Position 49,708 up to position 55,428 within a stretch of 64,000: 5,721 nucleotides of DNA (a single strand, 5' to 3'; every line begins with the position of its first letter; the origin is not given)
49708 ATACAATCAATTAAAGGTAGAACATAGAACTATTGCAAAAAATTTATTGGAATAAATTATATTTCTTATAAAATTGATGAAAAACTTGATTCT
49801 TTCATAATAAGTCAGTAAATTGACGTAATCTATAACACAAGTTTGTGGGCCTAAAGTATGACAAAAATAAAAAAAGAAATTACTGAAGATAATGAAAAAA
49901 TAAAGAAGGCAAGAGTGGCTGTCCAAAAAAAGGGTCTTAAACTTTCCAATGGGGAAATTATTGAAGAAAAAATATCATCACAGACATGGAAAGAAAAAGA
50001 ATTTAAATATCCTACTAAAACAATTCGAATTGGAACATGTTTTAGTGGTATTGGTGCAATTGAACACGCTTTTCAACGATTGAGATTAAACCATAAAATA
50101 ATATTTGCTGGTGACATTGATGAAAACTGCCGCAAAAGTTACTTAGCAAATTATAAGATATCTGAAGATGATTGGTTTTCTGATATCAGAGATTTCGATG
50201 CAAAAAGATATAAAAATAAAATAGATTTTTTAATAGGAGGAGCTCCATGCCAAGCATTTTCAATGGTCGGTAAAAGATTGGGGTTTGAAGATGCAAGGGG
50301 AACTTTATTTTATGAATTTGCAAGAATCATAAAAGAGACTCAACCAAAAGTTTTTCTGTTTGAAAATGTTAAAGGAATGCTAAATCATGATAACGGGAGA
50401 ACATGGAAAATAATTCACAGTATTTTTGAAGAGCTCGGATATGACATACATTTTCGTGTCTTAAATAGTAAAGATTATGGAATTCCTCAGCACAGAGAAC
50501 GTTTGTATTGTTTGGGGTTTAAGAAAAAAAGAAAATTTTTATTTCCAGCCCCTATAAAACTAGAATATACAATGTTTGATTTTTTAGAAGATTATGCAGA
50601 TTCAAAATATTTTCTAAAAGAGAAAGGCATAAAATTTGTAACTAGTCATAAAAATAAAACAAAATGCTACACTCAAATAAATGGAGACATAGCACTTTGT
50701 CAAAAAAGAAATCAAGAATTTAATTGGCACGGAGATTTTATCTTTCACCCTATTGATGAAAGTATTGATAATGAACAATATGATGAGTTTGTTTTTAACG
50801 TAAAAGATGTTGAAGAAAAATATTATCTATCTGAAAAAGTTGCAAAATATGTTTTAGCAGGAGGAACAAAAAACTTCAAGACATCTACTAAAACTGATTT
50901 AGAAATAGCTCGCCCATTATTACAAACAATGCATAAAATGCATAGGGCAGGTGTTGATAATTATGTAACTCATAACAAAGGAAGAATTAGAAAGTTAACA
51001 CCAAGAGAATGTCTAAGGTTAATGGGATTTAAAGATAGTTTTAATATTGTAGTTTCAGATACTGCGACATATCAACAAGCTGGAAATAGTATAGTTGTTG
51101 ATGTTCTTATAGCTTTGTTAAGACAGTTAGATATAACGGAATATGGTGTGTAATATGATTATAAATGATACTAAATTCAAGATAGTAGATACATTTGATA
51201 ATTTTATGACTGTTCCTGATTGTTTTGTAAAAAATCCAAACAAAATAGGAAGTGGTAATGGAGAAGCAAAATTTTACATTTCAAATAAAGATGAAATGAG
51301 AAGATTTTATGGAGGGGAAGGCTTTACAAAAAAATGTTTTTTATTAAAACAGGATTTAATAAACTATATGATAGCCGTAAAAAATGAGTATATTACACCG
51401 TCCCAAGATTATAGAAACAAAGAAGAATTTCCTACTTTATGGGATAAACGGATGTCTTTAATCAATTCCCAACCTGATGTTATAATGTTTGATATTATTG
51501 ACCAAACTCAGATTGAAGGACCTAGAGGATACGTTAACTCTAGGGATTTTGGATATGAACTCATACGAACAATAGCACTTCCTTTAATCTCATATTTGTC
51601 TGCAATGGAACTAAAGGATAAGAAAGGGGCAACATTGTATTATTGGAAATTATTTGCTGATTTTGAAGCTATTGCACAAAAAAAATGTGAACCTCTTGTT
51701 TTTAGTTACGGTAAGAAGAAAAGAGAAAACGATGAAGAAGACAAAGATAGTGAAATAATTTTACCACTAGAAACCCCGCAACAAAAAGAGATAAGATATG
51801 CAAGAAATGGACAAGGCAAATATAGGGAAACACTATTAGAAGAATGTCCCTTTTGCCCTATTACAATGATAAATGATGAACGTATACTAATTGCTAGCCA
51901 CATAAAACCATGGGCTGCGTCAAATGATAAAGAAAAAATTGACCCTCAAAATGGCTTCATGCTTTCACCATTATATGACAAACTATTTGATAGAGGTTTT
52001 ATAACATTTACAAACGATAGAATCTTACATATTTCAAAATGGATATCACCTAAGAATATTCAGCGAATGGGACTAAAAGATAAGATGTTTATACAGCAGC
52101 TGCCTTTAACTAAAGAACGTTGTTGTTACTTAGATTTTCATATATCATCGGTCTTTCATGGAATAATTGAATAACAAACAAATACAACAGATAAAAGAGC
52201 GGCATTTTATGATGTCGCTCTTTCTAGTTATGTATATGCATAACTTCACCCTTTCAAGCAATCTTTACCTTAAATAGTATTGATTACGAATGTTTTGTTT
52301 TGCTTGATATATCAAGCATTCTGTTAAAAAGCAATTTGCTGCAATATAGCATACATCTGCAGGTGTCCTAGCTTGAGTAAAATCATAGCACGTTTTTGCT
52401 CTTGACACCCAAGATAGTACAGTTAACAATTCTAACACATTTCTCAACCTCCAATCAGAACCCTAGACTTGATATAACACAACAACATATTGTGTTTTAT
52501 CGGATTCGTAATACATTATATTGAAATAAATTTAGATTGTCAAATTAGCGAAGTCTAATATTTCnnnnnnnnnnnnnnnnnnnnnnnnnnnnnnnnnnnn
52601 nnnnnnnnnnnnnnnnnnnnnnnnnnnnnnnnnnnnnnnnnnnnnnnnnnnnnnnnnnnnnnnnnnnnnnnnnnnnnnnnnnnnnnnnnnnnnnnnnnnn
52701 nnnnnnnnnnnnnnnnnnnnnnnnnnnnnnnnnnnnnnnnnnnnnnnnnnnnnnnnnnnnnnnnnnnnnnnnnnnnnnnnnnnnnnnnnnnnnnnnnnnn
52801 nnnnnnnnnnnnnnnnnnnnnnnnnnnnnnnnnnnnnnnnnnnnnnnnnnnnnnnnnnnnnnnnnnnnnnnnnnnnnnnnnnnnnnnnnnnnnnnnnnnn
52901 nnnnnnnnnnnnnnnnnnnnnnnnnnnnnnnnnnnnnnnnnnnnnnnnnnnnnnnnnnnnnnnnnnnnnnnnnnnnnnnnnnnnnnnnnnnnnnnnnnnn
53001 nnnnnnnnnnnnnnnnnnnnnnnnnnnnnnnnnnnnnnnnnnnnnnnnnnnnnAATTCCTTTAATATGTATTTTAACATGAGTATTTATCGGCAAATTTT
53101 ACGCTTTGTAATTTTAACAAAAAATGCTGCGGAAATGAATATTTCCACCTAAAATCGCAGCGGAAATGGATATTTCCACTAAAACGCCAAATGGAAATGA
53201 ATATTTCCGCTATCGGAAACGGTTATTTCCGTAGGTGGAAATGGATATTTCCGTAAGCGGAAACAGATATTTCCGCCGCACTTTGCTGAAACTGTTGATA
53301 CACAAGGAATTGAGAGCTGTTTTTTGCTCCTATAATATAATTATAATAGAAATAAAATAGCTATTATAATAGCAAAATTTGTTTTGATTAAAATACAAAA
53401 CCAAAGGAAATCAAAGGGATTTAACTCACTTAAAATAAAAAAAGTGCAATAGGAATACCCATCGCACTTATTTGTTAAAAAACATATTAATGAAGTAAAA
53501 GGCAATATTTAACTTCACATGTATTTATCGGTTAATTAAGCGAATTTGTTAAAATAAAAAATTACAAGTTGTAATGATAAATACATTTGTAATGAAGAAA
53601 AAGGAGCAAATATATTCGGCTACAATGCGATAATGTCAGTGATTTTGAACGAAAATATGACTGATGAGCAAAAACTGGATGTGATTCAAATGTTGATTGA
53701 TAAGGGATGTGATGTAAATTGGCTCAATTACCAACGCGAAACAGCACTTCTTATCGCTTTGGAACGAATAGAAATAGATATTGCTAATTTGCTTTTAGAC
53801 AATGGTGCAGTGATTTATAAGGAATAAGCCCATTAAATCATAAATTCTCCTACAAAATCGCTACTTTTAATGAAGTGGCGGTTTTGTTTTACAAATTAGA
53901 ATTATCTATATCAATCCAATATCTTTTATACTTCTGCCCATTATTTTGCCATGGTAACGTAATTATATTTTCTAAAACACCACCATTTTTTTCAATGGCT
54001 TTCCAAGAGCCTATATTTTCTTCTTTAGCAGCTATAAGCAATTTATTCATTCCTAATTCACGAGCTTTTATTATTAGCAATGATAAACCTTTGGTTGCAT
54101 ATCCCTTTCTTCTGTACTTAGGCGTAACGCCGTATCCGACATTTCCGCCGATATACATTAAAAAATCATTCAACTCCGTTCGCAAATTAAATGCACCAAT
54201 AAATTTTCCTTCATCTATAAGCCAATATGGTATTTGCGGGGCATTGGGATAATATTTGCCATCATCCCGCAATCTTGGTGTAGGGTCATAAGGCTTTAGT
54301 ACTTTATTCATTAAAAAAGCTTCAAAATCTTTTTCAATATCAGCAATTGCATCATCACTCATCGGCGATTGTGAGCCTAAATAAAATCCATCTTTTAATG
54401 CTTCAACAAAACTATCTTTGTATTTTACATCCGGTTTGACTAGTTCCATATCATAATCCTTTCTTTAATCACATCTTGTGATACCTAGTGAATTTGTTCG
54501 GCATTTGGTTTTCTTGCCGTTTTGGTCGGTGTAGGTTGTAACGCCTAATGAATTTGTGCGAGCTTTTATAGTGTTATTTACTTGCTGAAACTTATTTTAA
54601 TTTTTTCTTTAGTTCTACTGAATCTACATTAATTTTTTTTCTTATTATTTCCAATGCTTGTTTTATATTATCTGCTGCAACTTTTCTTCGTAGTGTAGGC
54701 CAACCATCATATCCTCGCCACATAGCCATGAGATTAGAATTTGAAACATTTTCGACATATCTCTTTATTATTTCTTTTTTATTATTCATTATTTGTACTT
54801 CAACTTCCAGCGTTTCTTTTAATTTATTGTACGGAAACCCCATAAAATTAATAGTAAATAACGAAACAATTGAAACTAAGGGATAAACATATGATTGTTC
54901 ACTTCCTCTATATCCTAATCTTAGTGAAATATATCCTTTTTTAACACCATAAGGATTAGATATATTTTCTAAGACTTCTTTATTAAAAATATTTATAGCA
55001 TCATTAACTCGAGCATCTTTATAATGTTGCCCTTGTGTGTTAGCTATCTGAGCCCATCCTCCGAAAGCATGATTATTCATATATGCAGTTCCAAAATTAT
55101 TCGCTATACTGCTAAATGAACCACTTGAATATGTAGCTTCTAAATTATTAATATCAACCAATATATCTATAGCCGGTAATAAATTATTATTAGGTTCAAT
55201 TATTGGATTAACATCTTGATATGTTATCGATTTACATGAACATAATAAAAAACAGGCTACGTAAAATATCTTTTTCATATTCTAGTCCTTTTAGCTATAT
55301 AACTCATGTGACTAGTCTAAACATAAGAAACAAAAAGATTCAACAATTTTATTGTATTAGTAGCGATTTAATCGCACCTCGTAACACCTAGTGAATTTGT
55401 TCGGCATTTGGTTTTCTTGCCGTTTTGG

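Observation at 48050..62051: Stack of decayed integrative islands inserted at the 3' end of tRNA-Leu(UAA), bounded by three related att-like repeats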

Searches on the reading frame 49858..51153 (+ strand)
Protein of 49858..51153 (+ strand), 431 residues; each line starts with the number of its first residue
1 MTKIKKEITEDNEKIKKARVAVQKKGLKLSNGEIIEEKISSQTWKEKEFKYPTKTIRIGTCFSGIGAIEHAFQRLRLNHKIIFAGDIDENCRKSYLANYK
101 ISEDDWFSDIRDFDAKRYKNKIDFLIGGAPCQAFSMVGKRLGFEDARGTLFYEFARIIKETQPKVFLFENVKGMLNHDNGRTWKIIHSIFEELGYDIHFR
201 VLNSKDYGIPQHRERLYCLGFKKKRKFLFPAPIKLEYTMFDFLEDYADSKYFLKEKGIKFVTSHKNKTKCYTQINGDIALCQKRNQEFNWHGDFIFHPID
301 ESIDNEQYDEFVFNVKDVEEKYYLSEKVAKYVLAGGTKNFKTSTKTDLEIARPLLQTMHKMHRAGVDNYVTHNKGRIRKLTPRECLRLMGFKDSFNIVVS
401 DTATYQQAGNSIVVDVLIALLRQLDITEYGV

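Call 10: search_protein_families(library=pfam, proteins=[window:49858-51153:+], max_evalue=0.01)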
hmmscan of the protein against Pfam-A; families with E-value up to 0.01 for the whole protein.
window:49858-51153:+ (431 aa): 1 family
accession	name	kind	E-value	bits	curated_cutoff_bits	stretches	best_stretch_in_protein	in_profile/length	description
PF00145.23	DNA_methylase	-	1.8e-82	277.8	22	1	61-424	6-322/324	C-5 cytosine-specific DNA methylase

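Call 63: search_protein_families(library=padloc, proteins=[window:49858-51153:+], max_evalue=0.001)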
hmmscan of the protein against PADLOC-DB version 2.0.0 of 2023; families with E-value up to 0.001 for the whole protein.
window:49858-51153:+ (431 aa): 64 families (the best 25 are shown)
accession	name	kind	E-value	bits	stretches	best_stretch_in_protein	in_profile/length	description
PDLC03272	MTase_II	-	8.6e-93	309.7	1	16-422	34-384/407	Type II methyltransferase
PDLC03378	MTase_II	-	2.9e-64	215.6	1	57-420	4-322/344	Type II methyltransferase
PDLC03361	MTase_II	-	5.6e-62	208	2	15-270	49-339/455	Type II methyltransferase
PDLC02653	DrmMII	-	3.2e-59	198.5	2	54-269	3-221/333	DrmMII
PDLC03734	oMTase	-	8e-58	194.4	2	56-222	4-169/444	orphan methyltransferase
PDLC03217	MTase_II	-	1.6e-50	170.3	2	50-223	16-186/703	Type II methyltransferase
PDLC00026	DruM2|DruM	-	3.7e-48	162.8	1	86-417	33-307/336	DNA cytosine methylase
PDLC03234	MTase_II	-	4.5e-48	162.4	1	60-412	9-350/375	Type II methyltransferase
PDLC00027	DruM2|DruM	-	1e-44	151.4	1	52-235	8-187/361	DNA cytosine methylase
PDLC03326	MTase_II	-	2.7e-43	146.7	1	111-414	65-362/412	Type II methyltransferase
PDLC03716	oMTase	-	4.9e-40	135.7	2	53-224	36-202/349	orphan methyltransferase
PDLC03242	MTase_II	-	1.3e-39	134.4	2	28-223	71-262/409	Type II methyltransferase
PDLC00033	DruM2|DruM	-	4.7e-39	132.7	1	45-226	10-195/368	DNA cytosine methylase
PDLC03307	MTase_II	-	7.3e-39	132.1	3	62-178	7-118/382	Type II methyltransferase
PDLC02649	DrmMII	-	8.1e-39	131.7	1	76-412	67-402/422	DrmMII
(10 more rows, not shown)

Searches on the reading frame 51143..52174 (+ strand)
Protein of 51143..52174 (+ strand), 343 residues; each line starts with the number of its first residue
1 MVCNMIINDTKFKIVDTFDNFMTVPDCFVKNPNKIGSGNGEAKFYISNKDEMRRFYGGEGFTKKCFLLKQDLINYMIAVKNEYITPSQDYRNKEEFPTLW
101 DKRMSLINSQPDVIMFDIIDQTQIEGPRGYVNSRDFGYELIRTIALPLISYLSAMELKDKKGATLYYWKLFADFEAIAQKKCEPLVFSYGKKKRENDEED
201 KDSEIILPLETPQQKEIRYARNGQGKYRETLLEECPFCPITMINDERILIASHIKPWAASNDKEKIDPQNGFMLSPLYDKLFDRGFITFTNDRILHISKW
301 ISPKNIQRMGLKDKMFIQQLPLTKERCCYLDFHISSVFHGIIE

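Call 10: search_protein_families(library=pfam, proteins=[window:51143-52174:+], max_evalue=0.01)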
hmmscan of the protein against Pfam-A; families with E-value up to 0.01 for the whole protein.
window:51143-52174:+ (343 aa): 1 family
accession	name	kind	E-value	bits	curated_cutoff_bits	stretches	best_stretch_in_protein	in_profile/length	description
PF13391.12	HNH_2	-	3.5e-11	43.2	21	1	238-289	1-65/66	HNH endonuclease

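Call 49: search_protein_families(library=ncbifam, proteins=[window:51143-52174:+], max_evalue=0.1)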
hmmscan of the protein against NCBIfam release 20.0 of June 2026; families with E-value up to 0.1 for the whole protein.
window:51143-52174:+ (343 aa): 2 families
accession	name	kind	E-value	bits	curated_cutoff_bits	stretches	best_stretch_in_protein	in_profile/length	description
NF045808.1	PT-DNA_restrict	exception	2.6e-06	26.8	180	1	227-312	165-254/284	phosphorothioated DNA-binding restriction endonuclease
NF045952.1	MAG4270_fam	hypoth_equivalog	0.00023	20.4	53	1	213-331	249-363/366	MAG4270 family putative restriction endonuclease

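Call 63: search_protein_families(library=padloc, proteins=[window:51143-52174:+], max_evalue=0.001)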
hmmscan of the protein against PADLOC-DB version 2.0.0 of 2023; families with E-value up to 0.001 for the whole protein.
window:51143-52174:+ (343 aa): 3 families
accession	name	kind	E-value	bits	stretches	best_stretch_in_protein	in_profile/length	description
PDLC04132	HNH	-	3e-21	73.8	1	182-304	117-234/286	-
PDLC03546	HNH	-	3.8e-12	43.8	1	220-294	155-230/282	Type II restriction enzyme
PDLC03529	REase_II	-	8.4e-12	42.9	1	248-333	294-376/389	Type II restriction enzyme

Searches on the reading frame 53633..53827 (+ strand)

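Call 39: search_protein_families(library=phrogs, proteins=[window:53633-53827:+], max_evalue=0.01)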
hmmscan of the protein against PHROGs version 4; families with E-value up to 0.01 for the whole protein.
window:53633-53827:+ (64 aa): 2 families
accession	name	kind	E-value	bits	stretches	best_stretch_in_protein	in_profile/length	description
phrog_9049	-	unknown function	5.6e-07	26.8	1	13-61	3135-3184/4700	-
phrog_9262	-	unknown function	0.00036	21.1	1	13-59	51-98/253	-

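Call 79: search_protein_families(library=pfam, proteins=[window:53633-53827:+], max_evalue=1)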
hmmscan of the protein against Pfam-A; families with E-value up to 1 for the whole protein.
window:53633-53827:+ (64 aa): 6 families
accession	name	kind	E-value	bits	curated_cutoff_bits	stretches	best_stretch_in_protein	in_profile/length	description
PF12796.13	Ank_2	-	3.8e-06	27.8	27.3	1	13-61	40-86/90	Ankyrin repeats (3 copies)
PF13606.12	Ank_3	-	0.00028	21.5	22.3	1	13-29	13-29/30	Ankyrin repeat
PF00023.36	Ank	-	0.00033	21.3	21.1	1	14-32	14-32/33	Ankyrin repeat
PF13637.12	Ank_4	-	0.0004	21.1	22.7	1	13-54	8-49/50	Ankyrin repeats (many copies)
PF13857.12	Ank_5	-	0.0038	18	27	1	21-59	1-40/56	Ankyrin repeats (many copies)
PF18213.6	SUB1_ProdP9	-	0.087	13.1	25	1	3-28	46-71/80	SUB1 protease Prodomain ProdP9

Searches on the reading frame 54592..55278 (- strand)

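Call 10: search_protein_families(library=pfam, proteins=[window:54592-55278:-], max_evalue=0.01)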
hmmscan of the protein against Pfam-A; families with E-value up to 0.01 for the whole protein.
window:54592-55278:- (228 aa): 0 families

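Call 28: search_protein_families(library=pfam, proteins=[window:54592-55278:-], max_evalue=1)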
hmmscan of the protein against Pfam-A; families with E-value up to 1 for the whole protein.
window:54592-55278:- (228 aa): 2 families
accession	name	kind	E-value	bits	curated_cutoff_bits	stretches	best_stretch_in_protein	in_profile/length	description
PF21757.2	DUF6870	-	0.022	15.2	24.4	1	100-129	33-62/71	Family of unknown function (DUF6870)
PF14848.11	HU-DNA_bdg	-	0.039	14.4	30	1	81-126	40-85/124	DNA-binding domain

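Call 39: search_protein_families(library=phrogs, proteins=[window:54592-55278:-], max_evalue=0.01)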
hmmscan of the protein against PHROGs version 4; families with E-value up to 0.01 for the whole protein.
window:54592-55278:- (228 aa): 0 families

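Call 49: search_protein_families(library=ncbifam, proteins=[window:54592-55278:-], max_evalue=0.1)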
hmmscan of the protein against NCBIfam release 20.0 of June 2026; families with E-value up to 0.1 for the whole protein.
window:54592-55278:- (228 aa): 0 families
